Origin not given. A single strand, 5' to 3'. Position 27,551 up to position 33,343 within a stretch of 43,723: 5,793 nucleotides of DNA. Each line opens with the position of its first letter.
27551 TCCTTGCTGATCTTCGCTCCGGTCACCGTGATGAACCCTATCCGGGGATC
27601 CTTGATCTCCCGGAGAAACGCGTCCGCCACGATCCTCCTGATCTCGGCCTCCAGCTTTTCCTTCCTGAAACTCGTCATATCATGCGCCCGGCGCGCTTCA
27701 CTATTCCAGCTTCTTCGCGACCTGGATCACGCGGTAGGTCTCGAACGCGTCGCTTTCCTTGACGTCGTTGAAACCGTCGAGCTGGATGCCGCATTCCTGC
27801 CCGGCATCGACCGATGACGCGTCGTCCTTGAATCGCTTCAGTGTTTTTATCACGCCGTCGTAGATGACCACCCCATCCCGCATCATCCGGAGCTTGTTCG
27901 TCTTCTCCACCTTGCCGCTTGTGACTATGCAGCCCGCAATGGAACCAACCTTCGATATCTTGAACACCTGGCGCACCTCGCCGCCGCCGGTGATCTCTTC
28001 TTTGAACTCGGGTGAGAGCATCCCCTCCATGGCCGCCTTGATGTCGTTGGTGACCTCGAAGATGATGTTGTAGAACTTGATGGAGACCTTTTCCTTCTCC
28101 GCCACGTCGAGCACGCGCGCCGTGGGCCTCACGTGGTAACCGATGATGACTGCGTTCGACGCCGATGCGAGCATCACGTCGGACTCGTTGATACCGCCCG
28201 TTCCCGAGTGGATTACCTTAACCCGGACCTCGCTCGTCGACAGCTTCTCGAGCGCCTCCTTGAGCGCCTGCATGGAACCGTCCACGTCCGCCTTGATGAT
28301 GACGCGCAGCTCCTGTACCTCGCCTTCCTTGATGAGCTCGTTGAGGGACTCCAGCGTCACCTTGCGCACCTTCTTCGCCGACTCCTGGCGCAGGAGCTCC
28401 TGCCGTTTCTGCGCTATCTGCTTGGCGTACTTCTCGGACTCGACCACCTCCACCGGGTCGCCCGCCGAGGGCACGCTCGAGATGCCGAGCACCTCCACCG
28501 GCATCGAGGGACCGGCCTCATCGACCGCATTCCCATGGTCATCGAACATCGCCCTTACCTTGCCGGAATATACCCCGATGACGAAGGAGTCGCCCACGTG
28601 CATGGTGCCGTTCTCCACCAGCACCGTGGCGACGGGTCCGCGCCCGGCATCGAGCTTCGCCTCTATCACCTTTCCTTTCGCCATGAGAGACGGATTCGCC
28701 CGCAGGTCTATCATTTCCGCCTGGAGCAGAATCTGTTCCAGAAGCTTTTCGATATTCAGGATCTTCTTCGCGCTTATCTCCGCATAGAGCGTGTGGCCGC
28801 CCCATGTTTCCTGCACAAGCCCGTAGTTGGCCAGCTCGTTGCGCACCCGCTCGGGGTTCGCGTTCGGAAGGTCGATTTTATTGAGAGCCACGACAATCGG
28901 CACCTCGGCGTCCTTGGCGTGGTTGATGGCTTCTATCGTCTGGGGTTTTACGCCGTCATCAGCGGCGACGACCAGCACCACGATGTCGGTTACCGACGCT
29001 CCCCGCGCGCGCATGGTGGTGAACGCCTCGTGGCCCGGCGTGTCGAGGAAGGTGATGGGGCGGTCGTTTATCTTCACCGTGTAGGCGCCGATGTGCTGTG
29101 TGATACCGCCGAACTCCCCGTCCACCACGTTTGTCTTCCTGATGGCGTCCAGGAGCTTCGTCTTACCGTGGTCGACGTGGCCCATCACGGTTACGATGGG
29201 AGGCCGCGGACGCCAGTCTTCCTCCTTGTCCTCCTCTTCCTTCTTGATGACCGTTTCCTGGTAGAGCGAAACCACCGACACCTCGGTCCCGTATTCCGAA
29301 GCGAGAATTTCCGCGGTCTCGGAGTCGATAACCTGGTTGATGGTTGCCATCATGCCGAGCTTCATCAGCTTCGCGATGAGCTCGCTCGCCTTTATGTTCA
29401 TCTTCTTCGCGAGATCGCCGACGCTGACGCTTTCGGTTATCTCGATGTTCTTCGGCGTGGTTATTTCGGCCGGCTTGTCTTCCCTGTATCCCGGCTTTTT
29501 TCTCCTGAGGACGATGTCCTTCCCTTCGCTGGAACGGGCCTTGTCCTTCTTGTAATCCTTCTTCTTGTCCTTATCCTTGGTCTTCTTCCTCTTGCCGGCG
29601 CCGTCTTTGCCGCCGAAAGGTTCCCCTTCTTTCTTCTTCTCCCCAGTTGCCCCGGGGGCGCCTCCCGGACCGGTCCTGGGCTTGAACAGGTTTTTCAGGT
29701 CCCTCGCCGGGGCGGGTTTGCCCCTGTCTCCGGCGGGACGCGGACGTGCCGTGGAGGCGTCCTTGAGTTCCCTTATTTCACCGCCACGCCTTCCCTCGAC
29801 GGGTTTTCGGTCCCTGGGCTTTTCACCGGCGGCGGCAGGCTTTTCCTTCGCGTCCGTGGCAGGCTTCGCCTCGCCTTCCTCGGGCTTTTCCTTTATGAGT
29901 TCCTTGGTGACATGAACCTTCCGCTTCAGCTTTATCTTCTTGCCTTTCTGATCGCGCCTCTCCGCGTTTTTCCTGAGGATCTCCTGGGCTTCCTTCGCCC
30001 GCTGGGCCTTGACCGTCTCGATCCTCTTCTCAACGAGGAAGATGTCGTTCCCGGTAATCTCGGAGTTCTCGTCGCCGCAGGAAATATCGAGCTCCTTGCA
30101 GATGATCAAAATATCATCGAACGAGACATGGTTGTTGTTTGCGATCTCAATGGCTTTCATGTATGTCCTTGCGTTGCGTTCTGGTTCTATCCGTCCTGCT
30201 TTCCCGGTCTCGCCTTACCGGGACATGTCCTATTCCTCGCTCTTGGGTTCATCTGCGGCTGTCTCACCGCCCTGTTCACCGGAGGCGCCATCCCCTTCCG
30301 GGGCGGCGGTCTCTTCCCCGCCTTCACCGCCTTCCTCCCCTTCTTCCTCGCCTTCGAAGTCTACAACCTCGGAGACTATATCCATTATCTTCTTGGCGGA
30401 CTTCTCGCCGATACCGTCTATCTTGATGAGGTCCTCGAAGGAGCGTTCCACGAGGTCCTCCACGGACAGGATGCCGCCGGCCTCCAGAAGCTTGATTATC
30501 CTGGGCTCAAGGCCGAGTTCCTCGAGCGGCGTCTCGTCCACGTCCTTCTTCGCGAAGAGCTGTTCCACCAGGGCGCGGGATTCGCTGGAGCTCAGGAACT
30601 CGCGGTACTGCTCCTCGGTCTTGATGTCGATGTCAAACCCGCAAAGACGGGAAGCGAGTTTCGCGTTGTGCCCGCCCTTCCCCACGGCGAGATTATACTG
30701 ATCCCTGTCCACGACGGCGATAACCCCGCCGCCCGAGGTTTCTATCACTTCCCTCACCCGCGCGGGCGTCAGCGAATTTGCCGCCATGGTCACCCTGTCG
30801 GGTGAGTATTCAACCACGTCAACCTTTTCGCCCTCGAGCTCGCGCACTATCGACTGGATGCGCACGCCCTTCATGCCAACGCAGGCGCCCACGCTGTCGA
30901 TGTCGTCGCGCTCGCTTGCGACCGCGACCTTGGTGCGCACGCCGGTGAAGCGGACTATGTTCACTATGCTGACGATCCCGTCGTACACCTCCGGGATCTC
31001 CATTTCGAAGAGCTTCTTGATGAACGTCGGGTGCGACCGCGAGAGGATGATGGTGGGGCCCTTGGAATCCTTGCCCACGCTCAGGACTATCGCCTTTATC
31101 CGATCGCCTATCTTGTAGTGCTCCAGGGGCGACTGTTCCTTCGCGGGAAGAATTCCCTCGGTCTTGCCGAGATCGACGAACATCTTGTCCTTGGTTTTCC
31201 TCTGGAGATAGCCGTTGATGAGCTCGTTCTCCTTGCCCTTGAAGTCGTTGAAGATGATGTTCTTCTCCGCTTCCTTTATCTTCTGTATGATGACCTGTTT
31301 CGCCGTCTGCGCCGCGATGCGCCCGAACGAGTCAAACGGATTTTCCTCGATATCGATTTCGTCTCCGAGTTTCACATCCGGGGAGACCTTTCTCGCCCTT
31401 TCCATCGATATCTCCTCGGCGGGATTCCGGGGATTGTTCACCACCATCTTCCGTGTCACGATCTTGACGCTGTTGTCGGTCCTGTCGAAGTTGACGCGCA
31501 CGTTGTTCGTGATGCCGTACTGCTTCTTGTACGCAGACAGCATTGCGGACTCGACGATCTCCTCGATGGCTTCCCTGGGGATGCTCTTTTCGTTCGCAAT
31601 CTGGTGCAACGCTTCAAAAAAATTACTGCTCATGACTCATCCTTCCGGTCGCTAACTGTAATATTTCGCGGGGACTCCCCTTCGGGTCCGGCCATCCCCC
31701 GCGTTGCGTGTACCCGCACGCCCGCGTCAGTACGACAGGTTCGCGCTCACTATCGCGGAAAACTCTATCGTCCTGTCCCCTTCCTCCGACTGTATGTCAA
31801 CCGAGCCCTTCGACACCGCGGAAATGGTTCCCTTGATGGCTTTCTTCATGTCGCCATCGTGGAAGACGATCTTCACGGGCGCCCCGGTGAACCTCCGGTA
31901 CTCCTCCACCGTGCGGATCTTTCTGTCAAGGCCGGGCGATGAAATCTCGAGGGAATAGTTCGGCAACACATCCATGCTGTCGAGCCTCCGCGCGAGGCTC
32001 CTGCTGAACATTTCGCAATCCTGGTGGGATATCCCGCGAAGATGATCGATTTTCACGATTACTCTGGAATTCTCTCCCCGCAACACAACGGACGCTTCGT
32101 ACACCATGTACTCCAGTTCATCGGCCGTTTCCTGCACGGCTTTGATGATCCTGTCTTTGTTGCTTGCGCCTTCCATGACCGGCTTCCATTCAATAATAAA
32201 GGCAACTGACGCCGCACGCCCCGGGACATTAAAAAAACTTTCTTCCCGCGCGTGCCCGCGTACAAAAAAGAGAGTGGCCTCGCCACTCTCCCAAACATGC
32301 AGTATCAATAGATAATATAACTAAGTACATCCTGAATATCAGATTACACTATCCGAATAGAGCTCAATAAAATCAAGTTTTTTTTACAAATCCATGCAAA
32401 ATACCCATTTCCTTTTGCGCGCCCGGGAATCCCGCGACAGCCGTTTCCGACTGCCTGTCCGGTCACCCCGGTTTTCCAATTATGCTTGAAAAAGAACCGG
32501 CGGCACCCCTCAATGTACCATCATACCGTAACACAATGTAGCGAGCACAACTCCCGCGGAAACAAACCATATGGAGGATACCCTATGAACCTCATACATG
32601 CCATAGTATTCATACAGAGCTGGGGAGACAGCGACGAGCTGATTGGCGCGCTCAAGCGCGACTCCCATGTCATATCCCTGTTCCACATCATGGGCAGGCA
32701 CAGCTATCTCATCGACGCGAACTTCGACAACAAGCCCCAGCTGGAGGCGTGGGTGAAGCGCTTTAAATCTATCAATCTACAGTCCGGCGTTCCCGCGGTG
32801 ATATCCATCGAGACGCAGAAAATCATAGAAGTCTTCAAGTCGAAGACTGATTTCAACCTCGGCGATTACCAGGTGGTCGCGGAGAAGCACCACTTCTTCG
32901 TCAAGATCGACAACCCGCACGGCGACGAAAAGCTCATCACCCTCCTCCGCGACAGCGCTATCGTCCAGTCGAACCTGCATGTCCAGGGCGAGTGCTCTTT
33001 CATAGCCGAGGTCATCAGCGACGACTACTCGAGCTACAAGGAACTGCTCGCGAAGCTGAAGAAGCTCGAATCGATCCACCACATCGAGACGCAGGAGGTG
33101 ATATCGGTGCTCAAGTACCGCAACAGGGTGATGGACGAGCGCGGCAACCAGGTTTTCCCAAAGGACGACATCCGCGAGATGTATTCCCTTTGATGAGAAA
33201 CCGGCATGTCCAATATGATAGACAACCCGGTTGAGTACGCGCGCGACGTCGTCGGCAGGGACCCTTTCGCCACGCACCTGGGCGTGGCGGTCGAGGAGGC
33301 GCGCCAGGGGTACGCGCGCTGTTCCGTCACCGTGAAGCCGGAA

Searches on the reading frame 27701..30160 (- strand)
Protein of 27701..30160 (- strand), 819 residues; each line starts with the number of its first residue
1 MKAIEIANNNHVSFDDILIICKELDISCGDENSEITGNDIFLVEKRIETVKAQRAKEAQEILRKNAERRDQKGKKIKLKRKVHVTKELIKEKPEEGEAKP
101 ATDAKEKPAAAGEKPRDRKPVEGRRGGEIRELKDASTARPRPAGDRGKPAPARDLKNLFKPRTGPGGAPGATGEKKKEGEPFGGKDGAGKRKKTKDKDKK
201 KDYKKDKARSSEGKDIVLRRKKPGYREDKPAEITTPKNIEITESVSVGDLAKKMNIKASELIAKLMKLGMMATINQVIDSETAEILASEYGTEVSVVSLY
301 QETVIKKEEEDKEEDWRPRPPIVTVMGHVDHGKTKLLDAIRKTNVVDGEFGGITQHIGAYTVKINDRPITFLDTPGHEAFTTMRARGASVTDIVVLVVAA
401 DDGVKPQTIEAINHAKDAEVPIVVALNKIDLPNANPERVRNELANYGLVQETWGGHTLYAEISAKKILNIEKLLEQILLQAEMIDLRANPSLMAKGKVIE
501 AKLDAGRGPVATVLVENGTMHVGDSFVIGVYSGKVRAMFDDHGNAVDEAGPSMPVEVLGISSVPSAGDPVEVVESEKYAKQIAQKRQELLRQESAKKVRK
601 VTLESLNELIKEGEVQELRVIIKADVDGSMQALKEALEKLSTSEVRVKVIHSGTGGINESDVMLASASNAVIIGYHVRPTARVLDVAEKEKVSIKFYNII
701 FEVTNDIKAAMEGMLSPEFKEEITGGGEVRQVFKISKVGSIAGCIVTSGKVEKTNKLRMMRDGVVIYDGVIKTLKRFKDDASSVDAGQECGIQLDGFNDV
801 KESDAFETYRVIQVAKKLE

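Call 11: search_protein_families(library=pfam, proteins=[window:27701-30160:-], max_evalue=0.001)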
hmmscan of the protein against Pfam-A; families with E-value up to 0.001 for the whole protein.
window:27701-30160:- (819 aa): 9 families
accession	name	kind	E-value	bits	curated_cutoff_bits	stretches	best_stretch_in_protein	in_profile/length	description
PF11987.13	IF-2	-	1.1e-39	135.4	27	1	593-708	2-117/117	Translation-initiation factor 2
PF00009.33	GTP_EFTU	-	2.7e-34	118.9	26.5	1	322-478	5-183/188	Elongation factor Tu GTP binding domain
PF22042.2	EF-G_D2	-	7e-27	93.8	27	1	494-572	2-83/84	Elongation factor G domain 2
PF04760.21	IF2_N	-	5.3e-18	65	25.3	1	243-293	2-53/53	Translation initiation factor IF-2, N-terminal region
PF01926.29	MMR_HSR1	-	6.4e-11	42.8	21.9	1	323-428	2-113/113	50S ribosome-binding GTPase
PF03144.31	GTP_EFTU_D2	-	1.7e-09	38.4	30.3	1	739-798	1-64/73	Elongation factor Tu domain 2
PF00071.28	Ras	-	3.2e-07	30.5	21.6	1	324-480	3-159/162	Ras family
PF00025.27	Arf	-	2e-05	24.6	22.3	1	326-453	20-150/174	ADP-ribosylation factor family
PF02421.24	FeoB_N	-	7.5e-05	22.7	27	1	323-435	3-121/156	Ferrous iron transport protein B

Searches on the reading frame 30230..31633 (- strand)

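Call 11: search_protein_families(library=pfam, proteins=[window:30230-31633:-], max_evalue=0.001)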
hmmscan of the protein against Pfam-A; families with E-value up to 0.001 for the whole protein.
window:30230-31633:- (467 aa): 6 families
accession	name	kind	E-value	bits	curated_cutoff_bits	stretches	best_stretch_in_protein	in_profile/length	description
PF08529.16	NusA_N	-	2.9e-38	131.2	23.8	1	4-125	1-119/119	NusA N-terminal domain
PF13184.12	KH_5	-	2.5e-26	92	27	1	231-296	2-67/69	NusA-like KH domain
PF03118.21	RNA_pol_A_CTD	-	8.2e-10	38.7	23.8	1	363-421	8-66/67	Bacterial RNA polymerase, alpha chain C terminal domain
PF00575.29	S1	-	1.7e-09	38.3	22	1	135-192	4-68/74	S1 RNA binding domain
PF14520.12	HHH_5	-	2.2e-07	31.7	27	1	380-417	16-52/57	Helix-hairpin-helix domain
PF00633.29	HHH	-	4.3e-06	26.7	24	1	390-419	1-30/30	Helix-hairpin-helix motif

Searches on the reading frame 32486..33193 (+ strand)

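Call 10: search_protein_families(library=pfam, proteins=[window:32486-33193:+], max_evalue=0.001)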
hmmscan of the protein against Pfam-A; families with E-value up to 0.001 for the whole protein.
window:32486-33193:+ (235 aa): 1 family
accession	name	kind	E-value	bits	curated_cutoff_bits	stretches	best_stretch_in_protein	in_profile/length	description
PF01037.27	AsnC_trans_reg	-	9.4e-08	32.3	25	0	139-206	3-71/73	Lrp/AsnC ligand binding domain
